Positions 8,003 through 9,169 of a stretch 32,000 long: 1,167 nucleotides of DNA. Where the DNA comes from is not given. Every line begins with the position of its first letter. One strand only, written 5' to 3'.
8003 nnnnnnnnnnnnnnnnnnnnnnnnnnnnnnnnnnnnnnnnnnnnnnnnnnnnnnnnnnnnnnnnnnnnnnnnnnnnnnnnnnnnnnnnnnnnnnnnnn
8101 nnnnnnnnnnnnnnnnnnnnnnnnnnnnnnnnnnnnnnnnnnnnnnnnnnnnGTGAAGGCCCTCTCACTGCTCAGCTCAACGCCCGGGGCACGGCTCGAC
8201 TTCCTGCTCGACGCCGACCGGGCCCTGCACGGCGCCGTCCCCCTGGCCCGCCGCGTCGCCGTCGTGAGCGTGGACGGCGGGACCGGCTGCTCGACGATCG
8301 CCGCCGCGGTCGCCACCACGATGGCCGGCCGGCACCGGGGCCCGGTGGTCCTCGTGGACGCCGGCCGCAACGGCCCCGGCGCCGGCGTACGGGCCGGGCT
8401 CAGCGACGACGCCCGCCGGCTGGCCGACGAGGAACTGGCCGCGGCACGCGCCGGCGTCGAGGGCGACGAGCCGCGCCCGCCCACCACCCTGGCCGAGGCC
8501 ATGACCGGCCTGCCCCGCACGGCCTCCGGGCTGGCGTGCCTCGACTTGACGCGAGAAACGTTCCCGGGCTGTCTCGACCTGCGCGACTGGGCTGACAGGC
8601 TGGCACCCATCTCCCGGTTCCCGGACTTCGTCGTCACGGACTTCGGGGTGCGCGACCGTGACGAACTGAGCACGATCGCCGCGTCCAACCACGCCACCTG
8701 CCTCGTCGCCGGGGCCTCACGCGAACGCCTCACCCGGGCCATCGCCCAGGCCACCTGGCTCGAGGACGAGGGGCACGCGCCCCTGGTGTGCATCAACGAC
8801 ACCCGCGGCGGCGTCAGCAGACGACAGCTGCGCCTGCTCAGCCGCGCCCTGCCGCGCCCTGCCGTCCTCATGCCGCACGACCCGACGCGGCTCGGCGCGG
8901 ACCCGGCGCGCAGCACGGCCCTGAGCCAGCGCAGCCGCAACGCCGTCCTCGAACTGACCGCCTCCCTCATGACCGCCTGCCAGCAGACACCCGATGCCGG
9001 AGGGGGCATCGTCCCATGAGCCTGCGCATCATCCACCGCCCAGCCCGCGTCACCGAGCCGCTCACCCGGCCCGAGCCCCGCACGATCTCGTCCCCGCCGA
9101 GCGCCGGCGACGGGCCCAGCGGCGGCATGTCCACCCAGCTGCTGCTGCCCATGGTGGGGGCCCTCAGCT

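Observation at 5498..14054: Non-canonical ESX-like operon: EccC and EccD with four unusual partners, all junctions 4-nt overlaps, and no EccB/EccE/MycP in sight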

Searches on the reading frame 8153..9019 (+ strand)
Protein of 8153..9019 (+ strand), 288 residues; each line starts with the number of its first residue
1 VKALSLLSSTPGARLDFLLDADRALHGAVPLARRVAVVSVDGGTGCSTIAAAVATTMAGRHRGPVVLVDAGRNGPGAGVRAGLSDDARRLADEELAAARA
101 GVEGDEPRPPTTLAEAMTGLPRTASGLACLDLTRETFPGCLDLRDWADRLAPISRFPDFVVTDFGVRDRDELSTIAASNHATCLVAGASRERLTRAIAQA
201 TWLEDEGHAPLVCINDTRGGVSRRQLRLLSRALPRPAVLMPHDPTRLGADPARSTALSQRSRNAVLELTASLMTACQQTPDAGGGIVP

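Call 9: search_protein_families(library=pfam, proteins=[window:8153-9019:+], max_evalue=0.01)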
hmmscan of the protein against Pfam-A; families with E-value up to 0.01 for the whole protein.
window:8153-9019:+ (288 aa): 1 family
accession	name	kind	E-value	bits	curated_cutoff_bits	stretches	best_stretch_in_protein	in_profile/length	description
PF10609.15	ParA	-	0.0074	16.2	27.1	0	33-86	4-56/246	NUBPL iron-transfer P-loop NTPase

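Call 10: search_protein_families(library=ncbifam, proteins=[window:8153-9019:+], max_evalue=0.01)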
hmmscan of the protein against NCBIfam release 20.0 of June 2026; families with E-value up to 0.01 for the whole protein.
window:8153-9019:+ (288 aa): 3 families
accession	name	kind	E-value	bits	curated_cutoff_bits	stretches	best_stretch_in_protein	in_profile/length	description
TIGR03815.1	CpaE_hom_Actino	equivalog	5.7e-06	25.7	154.45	1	31-188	110-254/340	septum site-determining protein Ssd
TIGR03371.1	cellulose_yhjQ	equivalog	0.00059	19.4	157.85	1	33-69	2-37/246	cellulose biosynthesis protein BcsQ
NF053622.1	ATPseBagAMYCTU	equivalog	0.0034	16.9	400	1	33-69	7-42/325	ATPase BagA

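Call 36: find_homologous_proteins(query=window:8153-9019:+)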
Query window:8153-9019:+ (288 aa): 7 proteins with E <= 0.001 among 8000 candidates.
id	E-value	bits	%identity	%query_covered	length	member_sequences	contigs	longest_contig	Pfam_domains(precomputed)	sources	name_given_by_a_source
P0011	3.6e-178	609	99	100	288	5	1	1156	-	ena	-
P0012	4.4e-151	520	86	99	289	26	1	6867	-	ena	-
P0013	7.1e-149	513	84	99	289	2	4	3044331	-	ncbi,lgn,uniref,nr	ncbi:hypothetical protein [Propionibacterium australiense]|uniref:P-loop containing nucleoside triph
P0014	4.9e-125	435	76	99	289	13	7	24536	-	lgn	-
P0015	1.1e-121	424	71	99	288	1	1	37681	-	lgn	-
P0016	2.2e-95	338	78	73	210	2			-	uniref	uniref:hypothetical protein n=1 Tax=uncultured Propionibacterium sp. TaxID=218066 RepID=UPI00292F6E1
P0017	1.1e-9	56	32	88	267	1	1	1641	-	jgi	-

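Call 37: find_encoding_contigs(protein=P0013, flank=10000, max_places=3)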
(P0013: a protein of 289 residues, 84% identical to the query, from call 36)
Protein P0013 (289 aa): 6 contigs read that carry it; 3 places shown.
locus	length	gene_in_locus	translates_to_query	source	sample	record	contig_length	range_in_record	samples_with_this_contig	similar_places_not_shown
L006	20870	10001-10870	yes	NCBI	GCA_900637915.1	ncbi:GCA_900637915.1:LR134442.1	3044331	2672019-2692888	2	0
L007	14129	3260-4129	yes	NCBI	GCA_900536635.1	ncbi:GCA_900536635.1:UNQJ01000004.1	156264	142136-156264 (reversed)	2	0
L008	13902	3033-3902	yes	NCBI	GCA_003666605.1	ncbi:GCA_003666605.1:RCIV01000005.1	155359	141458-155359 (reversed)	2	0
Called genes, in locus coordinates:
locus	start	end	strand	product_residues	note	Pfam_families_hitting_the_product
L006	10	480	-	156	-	-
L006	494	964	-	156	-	-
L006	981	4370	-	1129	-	PF15604:Ntox15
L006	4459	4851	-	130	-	PF20117:DUF6507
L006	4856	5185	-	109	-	-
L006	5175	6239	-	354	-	PF19674:DUF6177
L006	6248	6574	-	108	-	PF28026:ESAT6-like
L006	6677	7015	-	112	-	-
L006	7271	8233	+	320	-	-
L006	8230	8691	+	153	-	-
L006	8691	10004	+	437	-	PF08817:YukD, PF19053:EccD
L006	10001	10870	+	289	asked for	-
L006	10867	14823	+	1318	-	PF05729:NACHT (faint), PF01580:FtsK_SpoIIIE, PF00005:ABC_tran (faint), PF01935:DUF87 (faint), PF13191:AAA_16 (faint), PF13401:AAA_22 (faint), PF13555:AAA_29 (faint), PF01580:FtsK_SpoIIIE, +1 more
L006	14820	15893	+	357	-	-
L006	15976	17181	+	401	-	PF00464:SHMT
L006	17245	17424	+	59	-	-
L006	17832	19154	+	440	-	PF03600:CitMHS, PF03605:DcuA_DcuB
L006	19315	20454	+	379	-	PF04892:VanZ-LLP1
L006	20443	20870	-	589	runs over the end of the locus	PF20990:DUF2207_C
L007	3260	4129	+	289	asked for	-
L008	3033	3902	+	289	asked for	-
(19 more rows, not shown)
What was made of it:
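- On Polymorphic toxin system (Zhang/Aravind sense): Two 156-aa genes follow the toxin in L006 (call 37).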

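Call 65: search_solved_structures(query=A3, max_evalue=1)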
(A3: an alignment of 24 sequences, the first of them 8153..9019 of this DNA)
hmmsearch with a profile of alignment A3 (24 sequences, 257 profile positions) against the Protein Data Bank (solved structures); distinct sequences matched with E-value up to 1: 10.
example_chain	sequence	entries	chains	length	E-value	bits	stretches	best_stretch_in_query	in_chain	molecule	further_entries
3ea0_A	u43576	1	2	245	1.2e-05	28.4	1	26-233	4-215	ATPase, ParA family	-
1g3q_A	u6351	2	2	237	0.0039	20.2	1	27-231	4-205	CELL DIVISION INHIBITOR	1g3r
2bek_A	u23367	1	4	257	0.0065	19.5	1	26-74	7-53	SEGREGATION PROTEIN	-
1wcv_1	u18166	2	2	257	0.016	18.2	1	26-75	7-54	SEGREGATION PROTEIN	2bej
3luf_A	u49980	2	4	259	0.13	15.2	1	155-231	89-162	Two-component system response regulator/GGDEF domain protein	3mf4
6bs3_A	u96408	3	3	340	0.21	14.5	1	27-82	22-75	Putative ATPase Rv3679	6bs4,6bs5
2ph1_A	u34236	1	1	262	0.43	13.5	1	14-76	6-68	Nucleotide-binding protein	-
1ion_A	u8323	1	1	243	0.47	13.4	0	25-79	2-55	PROBABLE CELL DIVISION INHIBITOR MIND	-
2k4k_A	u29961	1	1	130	0.67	12.9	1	57-101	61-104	General stress protein 13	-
4hnq_A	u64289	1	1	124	0.94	12.4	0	138-180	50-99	Chemotaxis protein CheY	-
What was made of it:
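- ParA-like proteins classically act on DNA (calls 9, 65).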

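Call 79: search_protein_families(library=pfam, proteins=[L006:3513-4370:-], max_evalue=1)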
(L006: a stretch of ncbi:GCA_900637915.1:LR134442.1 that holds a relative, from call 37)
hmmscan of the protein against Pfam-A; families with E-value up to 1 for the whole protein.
L006:3513-4370:- (286 aa): 3 families
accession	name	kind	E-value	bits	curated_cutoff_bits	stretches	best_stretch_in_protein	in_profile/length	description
PF24164.1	TMP_N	-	0.036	15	27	1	67-105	20-58/82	Tape measure protein N-terminal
PF24376.1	DUF7532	-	0.11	13.1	27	1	69-120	22-72/122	Family of unknown function (DUF7532)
PF24611.2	Spectrin_Anc-1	-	0.19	12.4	33.2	1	75-116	2-43/115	Nuclear anchorage protein 1, spectrin-like repeat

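Call 107: predict_structure(alignment_id=A6)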
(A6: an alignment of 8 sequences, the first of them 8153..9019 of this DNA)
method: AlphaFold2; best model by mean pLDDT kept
length: 288 residues; sequences in the alignment: 8
mean_pLDDT: 63.6   pTM: 0.65
mean pLDDT of the five models: 63.6, 57.8, 55.5, 52.5, 48.8
residues with pLDDT >= 90: 4; 70-90: 115; 50-70: 91; < 50: 78
segments of 3 or more residues with pLDDT < 50: 1-16, 24-30, 73-84, 112-114, 135-155, 250-252, 279-288
pLDDT, mean of each block of 10 residues (from residue 1): 35 47 47 77 69 74 67 45 52 69 56 52 63 45 44 53 69 80 86 86 86 79 73 80 55 65 82 72 33
secondary structure, 60 per line:
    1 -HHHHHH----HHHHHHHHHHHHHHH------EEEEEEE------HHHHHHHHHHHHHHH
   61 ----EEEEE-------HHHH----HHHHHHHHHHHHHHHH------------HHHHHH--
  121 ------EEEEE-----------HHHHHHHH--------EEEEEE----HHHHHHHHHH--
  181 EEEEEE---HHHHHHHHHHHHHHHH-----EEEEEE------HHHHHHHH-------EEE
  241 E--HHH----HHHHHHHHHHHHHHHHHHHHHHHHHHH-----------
elements in order: H2-7 H12-26 E33-39 H46-60 E65-69 H77-80 H85-100 H113-118 E127-131 H143-150 E159-164 H169-178 E181-186 H190-205 E211-216 H223-230 E238-241 H251-277

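Call 109: fold_search(model_id=the predicted structure, library=pdb)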
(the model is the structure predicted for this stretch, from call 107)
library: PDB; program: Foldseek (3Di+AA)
matches with E <= 10: 1509; with E <= 0.001: 197
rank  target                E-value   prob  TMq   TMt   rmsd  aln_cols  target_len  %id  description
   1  3vx3_A                9.6e-09  1.00  0.50  0.59   8.5       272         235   19  Crystal structure of [NiFe] hydrogenase maturation protein HypB from Thermococcus kodakarensis KOD1 (released 2013-02-27)
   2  5auq_F                3.0e-08  1.00  0.51  0.63   7.3       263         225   19  Crystal structure of ATPase-type HypB in the nucleotide free state (released 2015-06-24)
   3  1hyq                  4.2e-08  1.00  0.51  0.62   6.9       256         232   21  MIND BACTERIAL CELL DIVISION REGULATOR FROM A. FULGIDUS (released 2001-03-14)
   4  3kje                  7.2e-08  1.00  0.51  0.56   8.4       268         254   14  Empty state of CooC1 (released 2010-01-19)
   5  5auq_A                7.6e-08  1.00  0.49  0.58   8.4       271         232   20  Crystal structure of ATPase-type HypB in the nucleotide free state (released 2015-06-24)
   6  5auq_B                8.6e-08  1.00  0.49  0.59   8.9       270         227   19  Crystal structure of ATPase-type HypB in the nucleotide free state (released 2015-06-24)
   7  3ea0_B                1.2e-07  1.00  0.53  0.62   6.9       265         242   17  Crystal Structure of ParA Family ATPase from Chlorobium tepidum TLS (released 2008-09-23)
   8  4rz2_B                1.2e-07  1.00  0.48  0.53   7.6       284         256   15  Crystal structure of the MinD-like ATPase FlhG (released 2015-03-04)
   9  4rz2_A                1.2e-07  1.00  0.47  0.52   7.9       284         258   14  Crystal structure of the MinD-like ATPase FlhG (released 2015-03-04)
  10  5auq_E                1.4e-07  1.00  0.49  0.62   7.0       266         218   18  Crystal structure of ATPase-type HypB in the nucleotide free state (released 2015-06-24)
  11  6non_A                1.4e-07  1.00  0.47  0.52   7.8       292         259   15  Structure of Cyanthece apo McdA (released 2019-04-24)
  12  5auq_D                2.0e-07  1.00  0.48  0.58   7.8       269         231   18  Crystal structure of ATPase-type HypB in the nucleotide free state (released 2015-06-24)
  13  5auq_C                3.1e-07  1.00  0.49  0.59   8.4       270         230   20  Crystal structure of ATPase-type HypB in the nucleotide free state (released 2015-06-24)
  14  5aun_B                5.3e-07  1.00  0.50  0.58   7.7       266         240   18  Crystal structure of the HypAB-Ni complex (released 2015-06-24)
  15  5auq_G                5.3e-07  1.00  0.49  0.59   8.4       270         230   19  Crystal structure of ATPase-type HypB in the nucleotide free state (released 2015-06-24)
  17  3ea0_A                6.4e-07  1.00  0.51  0.60   7.3       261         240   15  Crystal Structure of ParA Family ATPase from Chlorobium tepidum TLS (released 2008-09-23)
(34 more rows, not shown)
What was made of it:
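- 8153..9019 (+): Gene 4, 288 aa: MinD/ParA-fold protein with a degenerate P-loop (GGTGCST; both lysines absent). The AF2 model matches MinD/HypB/ParA/FlhG at E=1e-8 to 1e-5 (calls 107, 109).
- On EspI-type MinD/ParA proteins of ESX loci: Foldseek hits MinD, ParA and HypB (call 109).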
